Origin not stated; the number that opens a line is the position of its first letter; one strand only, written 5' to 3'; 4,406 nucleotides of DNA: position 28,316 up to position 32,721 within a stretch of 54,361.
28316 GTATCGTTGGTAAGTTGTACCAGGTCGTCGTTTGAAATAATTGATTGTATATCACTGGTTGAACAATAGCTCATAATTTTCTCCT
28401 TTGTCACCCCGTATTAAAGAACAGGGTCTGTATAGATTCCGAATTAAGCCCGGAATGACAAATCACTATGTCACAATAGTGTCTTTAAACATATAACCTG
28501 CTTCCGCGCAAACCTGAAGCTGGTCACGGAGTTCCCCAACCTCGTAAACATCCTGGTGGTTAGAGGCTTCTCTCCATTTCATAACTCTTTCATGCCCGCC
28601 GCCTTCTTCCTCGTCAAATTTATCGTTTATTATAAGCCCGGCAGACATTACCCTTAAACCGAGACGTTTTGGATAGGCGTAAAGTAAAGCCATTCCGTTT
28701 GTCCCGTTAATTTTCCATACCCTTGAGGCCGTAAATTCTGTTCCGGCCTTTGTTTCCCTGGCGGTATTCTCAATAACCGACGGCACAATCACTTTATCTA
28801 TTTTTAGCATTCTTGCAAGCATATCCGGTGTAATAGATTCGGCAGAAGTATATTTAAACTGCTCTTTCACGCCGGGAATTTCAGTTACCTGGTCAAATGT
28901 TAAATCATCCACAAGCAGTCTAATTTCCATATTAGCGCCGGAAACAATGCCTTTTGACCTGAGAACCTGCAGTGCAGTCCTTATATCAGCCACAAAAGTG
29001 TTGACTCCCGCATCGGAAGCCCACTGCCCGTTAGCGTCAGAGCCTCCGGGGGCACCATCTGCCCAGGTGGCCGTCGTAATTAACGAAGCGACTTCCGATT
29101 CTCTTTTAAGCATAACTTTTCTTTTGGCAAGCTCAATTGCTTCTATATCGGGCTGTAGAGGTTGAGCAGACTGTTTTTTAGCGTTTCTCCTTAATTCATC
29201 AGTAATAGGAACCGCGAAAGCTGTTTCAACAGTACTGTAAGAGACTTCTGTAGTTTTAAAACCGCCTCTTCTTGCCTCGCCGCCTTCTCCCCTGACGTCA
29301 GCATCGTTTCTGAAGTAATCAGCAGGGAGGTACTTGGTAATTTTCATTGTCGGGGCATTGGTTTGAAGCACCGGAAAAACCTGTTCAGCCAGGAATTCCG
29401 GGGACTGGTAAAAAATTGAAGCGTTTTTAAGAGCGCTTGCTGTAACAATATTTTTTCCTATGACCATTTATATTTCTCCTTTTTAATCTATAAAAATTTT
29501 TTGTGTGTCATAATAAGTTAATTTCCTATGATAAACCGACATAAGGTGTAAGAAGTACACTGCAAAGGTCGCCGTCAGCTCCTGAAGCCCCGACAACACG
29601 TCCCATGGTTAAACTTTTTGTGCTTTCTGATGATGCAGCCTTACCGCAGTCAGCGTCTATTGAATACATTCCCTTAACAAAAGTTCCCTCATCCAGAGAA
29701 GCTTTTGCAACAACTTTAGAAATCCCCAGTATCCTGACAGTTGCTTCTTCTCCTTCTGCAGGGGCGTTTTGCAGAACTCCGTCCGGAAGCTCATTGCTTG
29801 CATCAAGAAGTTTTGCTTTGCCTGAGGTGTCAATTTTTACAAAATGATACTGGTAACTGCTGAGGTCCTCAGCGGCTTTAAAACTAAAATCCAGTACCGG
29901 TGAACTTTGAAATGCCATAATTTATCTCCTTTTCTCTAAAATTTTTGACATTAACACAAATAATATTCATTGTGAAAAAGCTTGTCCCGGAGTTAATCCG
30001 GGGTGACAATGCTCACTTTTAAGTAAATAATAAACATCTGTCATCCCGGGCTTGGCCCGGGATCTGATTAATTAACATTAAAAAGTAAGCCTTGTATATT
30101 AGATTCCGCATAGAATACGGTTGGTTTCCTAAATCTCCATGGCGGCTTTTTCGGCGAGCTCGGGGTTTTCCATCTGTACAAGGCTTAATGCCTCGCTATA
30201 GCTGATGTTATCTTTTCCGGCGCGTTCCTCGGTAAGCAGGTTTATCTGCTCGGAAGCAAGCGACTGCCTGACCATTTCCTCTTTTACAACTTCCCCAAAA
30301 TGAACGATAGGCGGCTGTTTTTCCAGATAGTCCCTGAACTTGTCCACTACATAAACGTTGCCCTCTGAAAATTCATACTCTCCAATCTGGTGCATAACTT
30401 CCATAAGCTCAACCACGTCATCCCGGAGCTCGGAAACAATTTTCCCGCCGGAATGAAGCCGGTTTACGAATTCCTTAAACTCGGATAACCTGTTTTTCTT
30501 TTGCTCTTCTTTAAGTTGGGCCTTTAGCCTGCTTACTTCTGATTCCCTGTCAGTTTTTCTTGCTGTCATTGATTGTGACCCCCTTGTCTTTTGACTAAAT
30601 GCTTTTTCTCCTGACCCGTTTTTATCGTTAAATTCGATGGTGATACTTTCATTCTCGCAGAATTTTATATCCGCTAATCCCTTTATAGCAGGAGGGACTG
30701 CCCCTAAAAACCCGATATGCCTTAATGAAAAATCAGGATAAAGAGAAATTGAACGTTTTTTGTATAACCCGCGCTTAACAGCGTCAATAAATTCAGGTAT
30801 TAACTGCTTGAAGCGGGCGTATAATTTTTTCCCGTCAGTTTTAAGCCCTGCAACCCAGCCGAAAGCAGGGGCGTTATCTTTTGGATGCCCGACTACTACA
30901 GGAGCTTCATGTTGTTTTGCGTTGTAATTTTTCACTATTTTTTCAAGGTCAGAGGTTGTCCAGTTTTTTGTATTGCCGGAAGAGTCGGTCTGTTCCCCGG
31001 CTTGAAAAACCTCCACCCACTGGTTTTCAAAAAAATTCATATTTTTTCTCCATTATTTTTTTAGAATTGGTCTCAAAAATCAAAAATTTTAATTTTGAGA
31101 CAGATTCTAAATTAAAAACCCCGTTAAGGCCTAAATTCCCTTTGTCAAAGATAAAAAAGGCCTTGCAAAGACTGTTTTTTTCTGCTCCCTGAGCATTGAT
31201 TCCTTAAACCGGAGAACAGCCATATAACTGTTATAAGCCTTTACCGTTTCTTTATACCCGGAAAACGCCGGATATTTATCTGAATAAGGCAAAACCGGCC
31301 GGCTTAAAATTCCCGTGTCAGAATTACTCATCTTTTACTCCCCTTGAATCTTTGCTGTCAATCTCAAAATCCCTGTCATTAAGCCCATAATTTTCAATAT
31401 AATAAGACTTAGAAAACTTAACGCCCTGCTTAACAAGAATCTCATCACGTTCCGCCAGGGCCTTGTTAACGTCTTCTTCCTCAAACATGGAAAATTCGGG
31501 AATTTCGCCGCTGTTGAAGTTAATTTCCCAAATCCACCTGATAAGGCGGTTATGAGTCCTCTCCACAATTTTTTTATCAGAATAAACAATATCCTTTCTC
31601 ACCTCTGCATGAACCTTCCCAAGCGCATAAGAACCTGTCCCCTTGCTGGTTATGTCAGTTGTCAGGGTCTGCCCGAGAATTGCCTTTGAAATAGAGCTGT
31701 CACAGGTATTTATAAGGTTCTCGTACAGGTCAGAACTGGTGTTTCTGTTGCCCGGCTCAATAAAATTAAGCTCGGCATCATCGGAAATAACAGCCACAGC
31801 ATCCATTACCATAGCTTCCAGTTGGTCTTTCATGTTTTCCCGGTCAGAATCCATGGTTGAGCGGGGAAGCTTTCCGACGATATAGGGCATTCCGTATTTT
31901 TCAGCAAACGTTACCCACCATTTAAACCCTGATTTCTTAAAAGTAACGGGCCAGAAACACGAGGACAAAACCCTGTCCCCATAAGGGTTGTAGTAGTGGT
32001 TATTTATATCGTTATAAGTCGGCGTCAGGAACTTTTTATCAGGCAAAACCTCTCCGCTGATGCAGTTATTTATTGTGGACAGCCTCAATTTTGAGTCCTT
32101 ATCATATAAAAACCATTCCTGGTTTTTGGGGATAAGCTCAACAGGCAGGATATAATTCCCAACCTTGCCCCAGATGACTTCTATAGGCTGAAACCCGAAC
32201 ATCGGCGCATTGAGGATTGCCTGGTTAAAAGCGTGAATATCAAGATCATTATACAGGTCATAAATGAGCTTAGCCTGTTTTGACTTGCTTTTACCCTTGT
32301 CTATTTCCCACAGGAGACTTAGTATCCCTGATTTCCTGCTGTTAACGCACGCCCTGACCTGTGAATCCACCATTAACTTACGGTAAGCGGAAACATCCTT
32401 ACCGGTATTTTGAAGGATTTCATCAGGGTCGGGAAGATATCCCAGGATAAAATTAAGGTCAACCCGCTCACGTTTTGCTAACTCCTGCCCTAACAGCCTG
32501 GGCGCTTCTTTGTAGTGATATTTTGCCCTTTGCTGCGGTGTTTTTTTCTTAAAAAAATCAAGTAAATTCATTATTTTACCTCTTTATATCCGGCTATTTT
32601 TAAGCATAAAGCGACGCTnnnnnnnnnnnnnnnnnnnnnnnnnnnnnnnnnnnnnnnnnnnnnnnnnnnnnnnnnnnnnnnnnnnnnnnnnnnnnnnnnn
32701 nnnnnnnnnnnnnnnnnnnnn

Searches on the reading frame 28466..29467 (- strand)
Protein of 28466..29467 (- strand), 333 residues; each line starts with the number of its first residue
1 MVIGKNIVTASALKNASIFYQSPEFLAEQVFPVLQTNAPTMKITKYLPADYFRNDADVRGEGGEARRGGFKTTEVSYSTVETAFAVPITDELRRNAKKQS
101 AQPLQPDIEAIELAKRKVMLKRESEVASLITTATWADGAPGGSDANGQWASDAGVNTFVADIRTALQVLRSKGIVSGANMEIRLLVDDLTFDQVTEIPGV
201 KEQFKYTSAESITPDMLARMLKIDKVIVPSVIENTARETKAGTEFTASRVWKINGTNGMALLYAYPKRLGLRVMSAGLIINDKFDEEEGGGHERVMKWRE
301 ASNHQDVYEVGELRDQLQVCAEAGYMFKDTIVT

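Call 13: search_protein_families(library=ncbifam, proteins=[window:28466-29467:-], max_evalue=0.00001)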
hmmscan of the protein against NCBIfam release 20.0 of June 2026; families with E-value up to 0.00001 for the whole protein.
window:28466-29467:- (333 aa): 0 families

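Call 63: search_dna_similar(query=window:28466-29467:-, collection=phages, mode=protein, max_rows=8)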
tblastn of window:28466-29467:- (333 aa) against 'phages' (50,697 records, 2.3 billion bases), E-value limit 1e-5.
Records with a match: 22; places in all: 22; records where one place covers at least 80% of the query: 7.
Best place of each record, by identity: <60% 22.
By first word of the organism name: Arthrobacter 14; Roseobacter 4; Pseudomonas 3; Microbacterium 1.
By host as written in the record: Arthrobacter sp. ATCC 21022 11; Roseobacter denitrificans OCh114 4; Arthrobacter globiformis B-2979 3; Pseudomonas aeruginosa 2; Pseduomonas aeruginosa 1; Microbacterium paraoxydans NRRL B-14843 1.
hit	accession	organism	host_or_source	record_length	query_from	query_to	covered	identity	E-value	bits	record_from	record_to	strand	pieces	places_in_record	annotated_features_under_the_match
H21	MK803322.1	Pseudomonas phage RSP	Pseudomonas aeruginosa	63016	13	327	95%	28.6%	1e-10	69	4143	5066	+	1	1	capsid related protein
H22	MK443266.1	Pseudomonas phage RSP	Pseudomonas aeruginosa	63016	13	327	95%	28.6%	1e-10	69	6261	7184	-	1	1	record has no annotation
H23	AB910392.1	Pseudomonas phage KPP23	Pseduomonas aeruginosa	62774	13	327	95%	28.6%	1e-10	69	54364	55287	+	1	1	major capsid protein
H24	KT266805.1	Roseobacter phage RDJL Phi 2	Roseobacter denitrificans OCh114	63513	13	327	95%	27.3%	7e-6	54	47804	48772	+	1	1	capsid related protein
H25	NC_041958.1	Roseobacter phage RDJL Phi 2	Roseobacter denitrificans OCh114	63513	13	327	95%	27.3%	7e-6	54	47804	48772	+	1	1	major head protein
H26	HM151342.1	Roseobacter phage RDJL Phi 1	Roseobacter denitrificans OCh114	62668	13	327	95%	26.7%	3e-6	55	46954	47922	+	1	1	capsid related protein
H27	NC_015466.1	Roseobacter phage RDJL Phi 1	Roseobacter denitrificans OCh114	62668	13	327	95%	26.7%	3e-6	55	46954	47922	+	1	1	major head protein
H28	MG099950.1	Arthrobacter phage Waltz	Arthrobacter sp. ATCC 21022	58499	24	243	66%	28.8%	3e-13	77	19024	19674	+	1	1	major capsid protein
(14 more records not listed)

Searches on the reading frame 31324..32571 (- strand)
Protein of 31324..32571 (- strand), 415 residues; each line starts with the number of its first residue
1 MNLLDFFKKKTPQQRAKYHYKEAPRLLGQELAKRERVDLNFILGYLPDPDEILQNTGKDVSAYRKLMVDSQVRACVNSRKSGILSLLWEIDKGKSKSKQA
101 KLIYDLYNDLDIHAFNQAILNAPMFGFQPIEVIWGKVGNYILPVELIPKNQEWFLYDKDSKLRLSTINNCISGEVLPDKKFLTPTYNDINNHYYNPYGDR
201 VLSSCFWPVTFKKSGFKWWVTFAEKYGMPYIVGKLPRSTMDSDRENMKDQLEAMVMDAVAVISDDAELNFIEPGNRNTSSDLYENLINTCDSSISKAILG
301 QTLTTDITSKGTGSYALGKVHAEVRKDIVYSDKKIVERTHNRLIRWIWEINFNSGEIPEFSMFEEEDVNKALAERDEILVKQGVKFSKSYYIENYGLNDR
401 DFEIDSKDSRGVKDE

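Call 13: search_protein_families(library=ncbifam, proteins=[window:31324-32571:-], max_evalue=0.00001)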
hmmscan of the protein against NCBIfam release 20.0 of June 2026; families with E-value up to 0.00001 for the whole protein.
window:31324-32571:- (415 aa): 0 families

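Call 62: search_dna_similar(query=window:31324-32571:-, collection=phages, mode=protein, max_rows=8)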
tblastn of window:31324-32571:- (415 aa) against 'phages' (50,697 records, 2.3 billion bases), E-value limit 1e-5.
Records with a match: 361; places in all: 361; records where one place covers at least 80% of the query: 102.
Best place of each record, by identity: <60% 361.
By first word of the organism name: Pseudomonas 174; Bacteriophage 25; Bacteroides 21; Burkholderia 13; Vibrio 12; Salinibacter 10; Porphyromonas 10; Ralstonia 9; Nodularia 9; Escherichia 8; and 34 more.
By host as written in the record: Pseudomonas aeruginosa 68; - 67; Pseudomonas aeruginosa PA14 33; Vibrio sp. 9; Burkholderia sp. 7; Ralstonia solanacearum 6; Helicobacter heilmannii 6; Flavobacterium sp. LMO8 5; and 109 more.
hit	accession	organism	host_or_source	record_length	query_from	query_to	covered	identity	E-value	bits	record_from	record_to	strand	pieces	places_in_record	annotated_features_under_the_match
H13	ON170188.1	Ralstonia phage YO107_2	Ralstonia solanacearum T440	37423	19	403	93%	44.3%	8e-105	345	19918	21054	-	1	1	record has no annotation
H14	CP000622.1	Burkholderia phage phiE255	Burkholderia thailandensis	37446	20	403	93%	43.1%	5e-101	335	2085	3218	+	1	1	gp3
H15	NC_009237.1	Burkholderia phage phiE255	Burkholderia thailandensis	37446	20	403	93%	43.1%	5e-101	335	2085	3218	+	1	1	portal protein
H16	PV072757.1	Burkholderia phage vB_CB2b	Burkholderia sp.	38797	20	403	93%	43.1%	5e-101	335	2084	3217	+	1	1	hypothetical protein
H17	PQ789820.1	Burkholderia phage vB_E427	Burkholderia sp.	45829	20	403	93%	43.1%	5e-101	335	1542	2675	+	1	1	hypothetical protein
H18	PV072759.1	Burkholderia phage vB_E433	Burkholderia sp.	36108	20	403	93%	43.1%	5e-101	335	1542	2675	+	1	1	hypothetical protein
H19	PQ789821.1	Burkholderia phage vB_E274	Burkholderia sp.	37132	20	403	93%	43.1%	5e-101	335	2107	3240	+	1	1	hypothetical protein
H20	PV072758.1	Burkholderia phage vB_E430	Burkholderia sp.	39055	20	403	93%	43.1%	5e-101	335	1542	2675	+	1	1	hypothetical protein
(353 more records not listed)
